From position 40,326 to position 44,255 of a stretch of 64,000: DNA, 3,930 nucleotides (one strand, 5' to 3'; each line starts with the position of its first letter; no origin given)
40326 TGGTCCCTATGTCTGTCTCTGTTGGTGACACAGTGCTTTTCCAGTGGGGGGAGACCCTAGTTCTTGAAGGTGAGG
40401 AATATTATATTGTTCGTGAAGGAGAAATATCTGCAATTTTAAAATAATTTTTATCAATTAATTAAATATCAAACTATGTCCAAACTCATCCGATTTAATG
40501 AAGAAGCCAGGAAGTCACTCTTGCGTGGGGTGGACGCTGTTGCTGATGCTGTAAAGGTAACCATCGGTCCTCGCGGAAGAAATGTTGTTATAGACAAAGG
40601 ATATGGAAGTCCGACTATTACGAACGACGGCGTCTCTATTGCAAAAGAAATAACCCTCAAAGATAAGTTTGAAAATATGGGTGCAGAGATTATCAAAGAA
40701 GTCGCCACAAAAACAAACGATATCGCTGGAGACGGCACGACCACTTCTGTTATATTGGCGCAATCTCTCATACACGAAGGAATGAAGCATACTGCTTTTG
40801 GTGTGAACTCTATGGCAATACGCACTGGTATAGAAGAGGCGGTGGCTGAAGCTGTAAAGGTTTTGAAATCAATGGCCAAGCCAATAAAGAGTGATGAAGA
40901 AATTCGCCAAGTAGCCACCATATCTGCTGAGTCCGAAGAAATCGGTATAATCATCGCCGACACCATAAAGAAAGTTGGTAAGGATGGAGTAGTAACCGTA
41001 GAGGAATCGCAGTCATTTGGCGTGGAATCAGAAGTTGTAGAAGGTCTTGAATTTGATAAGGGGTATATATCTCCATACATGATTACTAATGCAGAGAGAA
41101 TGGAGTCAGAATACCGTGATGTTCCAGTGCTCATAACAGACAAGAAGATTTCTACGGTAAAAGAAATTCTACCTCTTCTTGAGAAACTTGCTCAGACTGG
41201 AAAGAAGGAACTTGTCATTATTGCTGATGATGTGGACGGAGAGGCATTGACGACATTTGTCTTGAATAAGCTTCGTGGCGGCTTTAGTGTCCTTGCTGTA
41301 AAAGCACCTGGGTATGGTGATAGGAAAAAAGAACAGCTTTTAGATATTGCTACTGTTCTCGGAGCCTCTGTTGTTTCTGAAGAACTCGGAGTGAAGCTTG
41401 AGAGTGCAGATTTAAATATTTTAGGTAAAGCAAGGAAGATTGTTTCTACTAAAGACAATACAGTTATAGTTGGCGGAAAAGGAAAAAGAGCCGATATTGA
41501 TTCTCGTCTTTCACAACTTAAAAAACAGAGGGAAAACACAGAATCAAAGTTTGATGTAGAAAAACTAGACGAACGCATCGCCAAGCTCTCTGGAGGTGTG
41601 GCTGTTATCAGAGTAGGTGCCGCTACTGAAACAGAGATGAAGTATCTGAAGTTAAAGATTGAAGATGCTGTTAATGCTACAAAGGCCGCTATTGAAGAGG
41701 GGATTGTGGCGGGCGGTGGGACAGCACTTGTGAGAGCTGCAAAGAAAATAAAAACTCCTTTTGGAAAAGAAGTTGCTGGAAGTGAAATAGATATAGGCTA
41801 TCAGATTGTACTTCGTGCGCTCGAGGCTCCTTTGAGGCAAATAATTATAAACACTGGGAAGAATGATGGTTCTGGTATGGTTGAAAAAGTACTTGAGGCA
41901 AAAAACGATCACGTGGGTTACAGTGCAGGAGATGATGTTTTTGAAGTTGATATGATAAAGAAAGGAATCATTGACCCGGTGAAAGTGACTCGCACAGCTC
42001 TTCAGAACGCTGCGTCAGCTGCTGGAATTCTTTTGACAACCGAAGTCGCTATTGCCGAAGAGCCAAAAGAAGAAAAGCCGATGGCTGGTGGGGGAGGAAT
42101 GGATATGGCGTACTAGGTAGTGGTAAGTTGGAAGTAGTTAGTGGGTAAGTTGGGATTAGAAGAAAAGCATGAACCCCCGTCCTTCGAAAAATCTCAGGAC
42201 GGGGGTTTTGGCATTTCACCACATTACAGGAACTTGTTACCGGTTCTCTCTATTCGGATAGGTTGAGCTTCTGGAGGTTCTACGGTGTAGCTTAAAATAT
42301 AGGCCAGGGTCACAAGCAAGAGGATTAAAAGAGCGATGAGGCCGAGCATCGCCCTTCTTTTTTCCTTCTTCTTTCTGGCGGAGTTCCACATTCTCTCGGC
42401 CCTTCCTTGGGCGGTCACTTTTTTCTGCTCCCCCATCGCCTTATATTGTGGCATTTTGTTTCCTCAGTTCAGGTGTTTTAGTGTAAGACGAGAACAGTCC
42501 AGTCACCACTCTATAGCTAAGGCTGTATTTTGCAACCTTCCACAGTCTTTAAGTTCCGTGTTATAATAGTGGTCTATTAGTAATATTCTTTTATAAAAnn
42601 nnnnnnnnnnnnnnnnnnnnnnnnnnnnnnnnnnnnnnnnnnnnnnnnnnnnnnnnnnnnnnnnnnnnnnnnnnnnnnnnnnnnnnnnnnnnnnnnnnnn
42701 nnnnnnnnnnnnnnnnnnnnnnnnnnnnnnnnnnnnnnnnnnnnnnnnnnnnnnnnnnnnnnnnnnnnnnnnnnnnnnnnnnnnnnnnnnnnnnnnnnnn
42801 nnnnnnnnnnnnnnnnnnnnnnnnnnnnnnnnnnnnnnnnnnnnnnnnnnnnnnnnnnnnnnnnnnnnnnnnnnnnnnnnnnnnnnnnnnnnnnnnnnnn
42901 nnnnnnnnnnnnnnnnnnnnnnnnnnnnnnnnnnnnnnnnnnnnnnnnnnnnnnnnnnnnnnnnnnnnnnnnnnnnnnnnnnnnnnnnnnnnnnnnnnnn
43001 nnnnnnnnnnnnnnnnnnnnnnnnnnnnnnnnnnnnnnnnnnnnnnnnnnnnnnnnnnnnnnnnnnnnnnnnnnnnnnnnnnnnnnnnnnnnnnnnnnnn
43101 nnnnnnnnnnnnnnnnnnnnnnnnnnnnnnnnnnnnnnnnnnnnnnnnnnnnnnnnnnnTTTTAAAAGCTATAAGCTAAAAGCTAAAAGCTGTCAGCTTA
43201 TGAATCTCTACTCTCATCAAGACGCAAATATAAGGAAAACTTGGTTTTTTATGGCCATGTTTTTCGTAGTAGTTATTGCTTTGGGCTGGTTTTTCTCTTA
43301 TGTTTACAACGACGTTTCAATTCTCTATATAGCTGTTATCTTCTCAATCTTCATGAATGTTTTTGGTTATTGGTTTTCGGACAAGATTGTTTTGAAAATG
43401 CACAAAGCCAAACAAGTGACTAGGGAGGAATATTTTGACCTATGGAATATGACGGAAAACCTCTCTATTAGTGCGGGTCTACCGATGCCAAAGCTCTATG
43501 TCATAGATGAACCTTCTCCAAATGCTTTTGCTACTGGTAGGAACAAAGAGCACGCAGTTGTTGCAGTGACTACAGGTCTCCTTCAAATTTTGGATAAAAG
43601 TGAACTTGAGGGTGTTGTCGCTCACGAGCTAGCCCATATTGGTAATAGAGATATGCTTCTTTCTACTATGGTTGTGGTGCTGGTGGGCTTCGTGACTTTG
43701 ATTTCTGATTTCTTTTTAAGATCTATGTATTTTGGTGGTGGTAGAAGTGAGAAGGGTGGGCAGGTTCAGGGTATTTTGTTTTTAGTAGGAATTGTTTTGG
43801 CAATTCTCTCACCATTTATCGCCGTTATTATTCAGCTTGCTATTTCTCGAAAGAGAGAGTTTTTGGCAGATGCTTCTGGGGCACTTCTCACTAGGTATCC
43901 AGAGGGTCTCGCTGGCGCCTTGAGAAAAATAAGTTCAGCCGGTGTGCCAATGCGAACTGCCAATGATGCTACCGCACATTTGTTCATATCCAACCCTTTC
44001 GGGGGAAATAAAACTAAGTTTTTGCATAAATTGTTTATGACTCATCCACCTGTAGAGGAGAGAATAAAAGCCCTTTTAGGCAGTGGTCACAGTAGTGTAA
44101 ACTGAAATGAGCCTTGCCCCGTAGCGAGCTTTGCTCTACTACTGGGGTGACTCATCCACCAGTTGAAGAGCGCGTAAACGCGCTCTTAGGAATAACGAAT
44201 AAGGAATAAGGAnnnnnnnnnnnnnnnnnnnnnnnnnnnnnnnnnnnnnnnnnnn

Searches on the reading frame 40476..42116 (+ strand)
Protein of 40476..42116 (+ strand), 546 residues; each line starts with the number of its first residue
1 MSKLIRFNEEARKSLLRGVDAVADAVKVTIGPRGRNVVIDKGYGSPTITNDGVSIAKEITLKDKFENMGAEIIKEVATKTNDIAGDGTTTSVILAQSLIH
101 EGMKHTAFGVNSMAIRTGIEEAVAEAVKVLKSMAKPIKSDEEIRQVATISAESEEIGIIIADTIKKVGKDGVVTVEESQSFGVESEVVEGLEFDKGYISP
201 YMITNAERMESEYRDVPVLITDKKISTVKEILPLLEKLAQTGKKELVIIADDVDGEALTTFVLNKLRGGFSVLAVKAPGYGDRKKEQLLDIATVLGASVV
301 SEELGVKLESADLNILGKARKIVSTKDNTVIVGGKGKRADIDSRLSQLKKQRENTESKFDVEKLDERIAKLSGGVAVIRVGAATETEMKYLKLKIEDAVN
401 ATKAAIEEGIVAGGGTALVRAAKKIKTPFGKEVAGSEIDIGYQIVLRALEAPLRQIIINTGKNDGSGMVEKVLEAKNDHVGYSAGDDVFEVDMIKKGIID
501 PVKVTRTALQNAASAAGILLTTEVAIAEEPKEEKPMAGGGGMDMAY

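Call 80: search_protein_families(library=ncbifam, proteins=[window:40476-42116:+], max_evalue=1e-10)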
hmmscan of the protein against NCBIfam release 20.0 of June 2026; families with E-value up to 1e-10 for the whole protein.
window:40476-42116:+ (546 aa): 18 families
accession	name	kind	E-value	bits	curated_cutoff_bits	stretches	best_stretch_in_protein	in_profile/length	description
NF000592.1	PRK00013.1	subfamily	6.3e-218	724.5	397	1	3-530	2-524/524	chaperonin GroEL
TIGR02348.1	GroEL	equivalog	7.6e-217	720.9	582.1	1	2-532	1-526/526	chaperonin GroEL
NF009488.0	PRK12850.1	subfamily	3.6e-213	709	475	1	1-544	2-539/544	chaperonin GroEL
NF009489.0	PRK12851.1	subfamily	8.4e-213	707.6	464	1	2-537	3-532/541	chaperonin GroEL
NF009487.0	PRK12849.1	subfamily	1.1e-211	703.8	352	1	1-543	1-538/543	chaperonin GroEL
NF010704.0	PRK14104.1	subfamily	9.6e-186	618.2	1041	1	3-542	4-541/546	chaperonin GroEL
NF038369.1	GroEL3_Chlamy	exception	1.4e-64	218.6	600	1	8-524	9-504/506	variant chaperonin GroEL3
NF038370.1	GroEL2_Chlamy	exception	4e-61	207.2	600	1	1-528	1-521/533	variant chaperonin GroEL2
NF041083.2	thermosome_beta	equivalog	2.4e-29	102.7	400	1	9-180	16-184/520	thermosome subunit beta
NF041082.2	thermosome_alpha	equivalog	1.2e-27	96.9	450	1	9-188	16-210/519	thermosome subunit alpha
TIGR02339.1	thermosome_arch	subfamily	1e-25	90.5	671.1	1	9-184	15-191/521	thermosome subunit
TIGR02342.1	chap_CCT_delta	equivalog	2.6e-20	72.4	695.35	1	9-178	8-174/517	T-complex protein 1 subunit delta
TIGR02345.1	chap_CCT_eta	equivalog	3.5e-19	68.5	669.2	1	17-150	25-154/523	T-complex protein 1 subunit eta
TIGR02347.1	chap_CCT_zeta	equivalog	2.8e-17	62.5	587.15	1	16-189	22-192/531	T-complex protein 1 subunit zeta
TIGR02344.1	chap_CCT_gamma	equivalog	7.2e-15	54.5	553.45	1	13-182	19-185/526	T-complex protein 1 subunit gamma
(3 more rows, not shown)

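Call 81: find_homologous_proteins(query=window:40476-42116:+, max_evalue=1e-100)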
Query window:40476-42116:+ (546 aa): 7999 proteins with E <= 1e-100 among 8000 candidates; the best 120 are listed.
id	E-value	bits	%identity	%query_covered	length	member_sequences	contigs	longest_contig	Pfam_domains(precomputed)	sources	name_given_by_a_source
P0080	0.0e+0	1041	91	98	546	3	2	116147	PF00118.30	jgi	-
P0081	2.3e-282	955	82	100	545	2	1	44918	PF00118.30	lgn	-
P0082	1.2e-278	943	82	100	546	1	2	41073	PF00118.30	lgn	-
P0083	3.0e-275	932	82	100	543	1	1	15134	PF00118.30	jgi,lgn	-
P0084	1.1e-273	926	82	99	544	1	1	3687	PF00118.30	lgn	-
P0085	7.1e-272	920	81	99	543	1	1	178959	PF00118.30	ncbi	-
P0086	3.4e-271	918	80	100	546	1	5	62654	PF00118.30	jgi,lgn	-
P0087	1.7e-268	909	81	98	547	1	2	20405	PF00118.30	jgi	-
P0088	2.9e-268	908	81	98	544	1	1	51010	PF00118.30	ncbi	-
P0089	8.8e-267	904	79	100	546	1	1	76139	PF00118.30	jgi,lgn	-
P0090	1.0e-266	903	78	96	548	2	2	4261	PF00118.30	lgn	-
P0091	4.2e-266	901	79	100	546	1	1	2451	PF00118.30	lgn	-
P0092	1.3e-265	900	79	100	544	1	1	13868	PF00118.30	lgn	-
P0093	2.6e-265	899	80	99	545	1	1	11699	PF00118.30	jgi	jgi:chaperonin GroEL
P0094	5.9e-265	898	79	100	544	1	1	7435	PF00118.30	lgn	-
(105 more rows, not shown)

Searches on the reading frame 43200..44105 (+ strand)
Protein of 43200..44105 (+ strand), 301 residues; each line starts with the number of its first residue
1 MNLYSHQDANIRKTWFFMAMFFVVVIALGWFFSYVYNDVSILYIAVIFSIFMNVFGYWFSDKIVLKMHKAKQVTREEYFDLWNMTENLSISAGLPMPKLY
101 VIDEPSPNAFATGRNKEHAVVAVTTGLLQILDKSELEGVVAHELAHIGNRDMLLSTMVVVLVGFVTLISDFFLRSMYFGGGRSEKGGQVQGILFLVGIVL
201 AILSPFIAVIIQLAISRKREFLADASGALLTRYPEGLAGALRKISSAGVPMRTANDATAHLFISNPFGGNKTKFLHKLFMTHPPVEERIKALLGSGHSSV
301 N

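Call 96: search_protein_families(library=pfam, proteins=[window:43200-44105:+], max_evalue=0.00001)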
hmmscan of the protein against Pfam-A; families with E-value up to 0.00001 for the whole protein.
window:43200-44105:+ (301 aa): 1 family
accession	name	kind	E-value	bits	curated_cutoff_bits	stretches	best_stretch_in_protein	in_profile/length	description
PF01435.24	Peptidase_M48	-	9.4e-34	117.3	20.3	1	83-293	9-183/186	Peptidase family M48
